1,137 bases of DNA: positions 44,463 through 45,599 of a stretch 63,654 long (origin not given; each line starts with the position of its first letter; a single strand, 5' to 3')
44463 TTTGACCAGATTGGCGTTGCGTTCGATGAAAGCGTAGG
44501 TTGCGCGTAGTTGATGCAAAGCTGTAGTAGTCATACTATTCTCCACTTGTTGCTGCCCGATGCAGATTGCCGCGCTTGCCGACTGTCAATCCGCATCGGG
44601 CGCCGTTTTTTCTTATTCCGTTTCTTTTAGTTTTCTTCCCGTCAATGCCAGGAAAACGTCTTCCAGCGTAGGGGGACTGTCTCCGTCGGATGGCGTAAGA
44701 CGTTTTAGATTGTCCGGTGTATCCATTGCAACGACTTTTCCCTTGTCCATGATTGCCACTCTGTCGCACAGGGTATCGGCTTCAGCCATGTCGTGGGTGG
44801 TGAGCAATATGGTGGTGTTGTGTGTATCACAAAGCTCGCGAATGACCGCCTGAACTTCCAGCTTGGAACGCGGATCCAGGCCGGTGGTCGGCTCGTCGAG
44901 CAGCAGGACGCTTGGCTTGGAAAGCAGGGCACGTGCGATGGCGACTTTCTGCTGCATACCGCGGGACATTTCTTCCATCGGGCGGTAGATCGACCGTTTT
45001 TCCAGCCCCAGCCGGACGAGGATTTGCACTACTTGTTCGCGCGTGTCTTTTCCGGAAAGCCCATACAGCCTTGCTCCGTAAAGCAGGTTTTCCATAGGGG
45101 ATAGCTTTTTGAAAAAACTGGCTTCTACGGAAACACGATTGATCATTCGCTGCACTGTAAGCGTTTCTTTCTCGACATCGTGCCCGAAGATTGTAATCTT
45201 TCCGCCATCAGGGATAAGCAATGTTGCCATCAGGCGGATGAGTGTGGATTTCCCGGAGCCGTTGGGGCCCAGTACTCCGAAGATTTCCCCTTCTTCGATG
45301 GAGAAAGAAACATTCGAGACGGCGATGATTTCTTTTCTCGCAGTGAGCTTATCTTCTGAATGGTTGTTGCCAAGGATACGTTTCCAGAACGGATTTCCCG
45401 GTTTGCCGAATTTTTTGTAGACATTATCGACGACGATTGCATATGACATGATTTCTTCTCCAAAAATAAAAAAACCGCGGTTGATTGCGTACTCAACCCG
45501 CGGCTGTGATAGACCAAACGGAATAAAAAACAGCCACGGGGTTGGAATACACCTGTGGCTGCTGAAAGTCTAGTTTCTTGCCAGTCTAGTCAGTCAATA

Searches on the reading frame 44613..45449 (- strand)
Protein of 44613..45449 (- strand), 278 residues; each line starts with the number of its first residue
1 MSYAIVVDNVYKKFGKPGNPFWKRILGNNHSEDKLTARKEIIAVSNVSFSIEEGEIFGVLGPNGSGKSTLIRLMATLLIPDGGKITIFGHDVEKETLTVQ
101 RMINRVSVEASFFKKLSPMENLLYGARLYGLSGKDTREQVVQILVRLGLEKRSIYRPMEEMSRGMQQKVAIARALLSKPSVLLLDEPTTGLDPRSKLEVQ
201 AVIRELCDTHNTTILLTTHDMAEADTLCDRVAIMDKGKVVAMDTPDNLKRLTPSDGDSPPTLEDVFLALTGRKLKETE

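Call 53: search_protein_families(library=pfam, proteins=[window:44613-45449:-], max_evalue=0.0001)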
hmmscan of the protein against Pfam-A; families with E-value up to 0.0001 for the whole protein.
window:44613-45449:- (278 aa): 3 families
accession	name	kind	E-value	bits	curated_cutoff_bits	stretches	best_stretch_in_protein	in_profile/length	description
PF00005.33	ABC_tran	-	5.5e-33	114.9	25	1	45-189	2-137/137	ABC transporter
PF13304.12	AAA_21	-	1.2e-17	65.4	27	1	116-222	183-301/304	AAA domain, putative AbiEii toxin, Type IV TA system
PF13555.12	AAA_29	-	2.2e-05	24.5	27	1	49-82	17-50/61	P-loop containing region of AAA domain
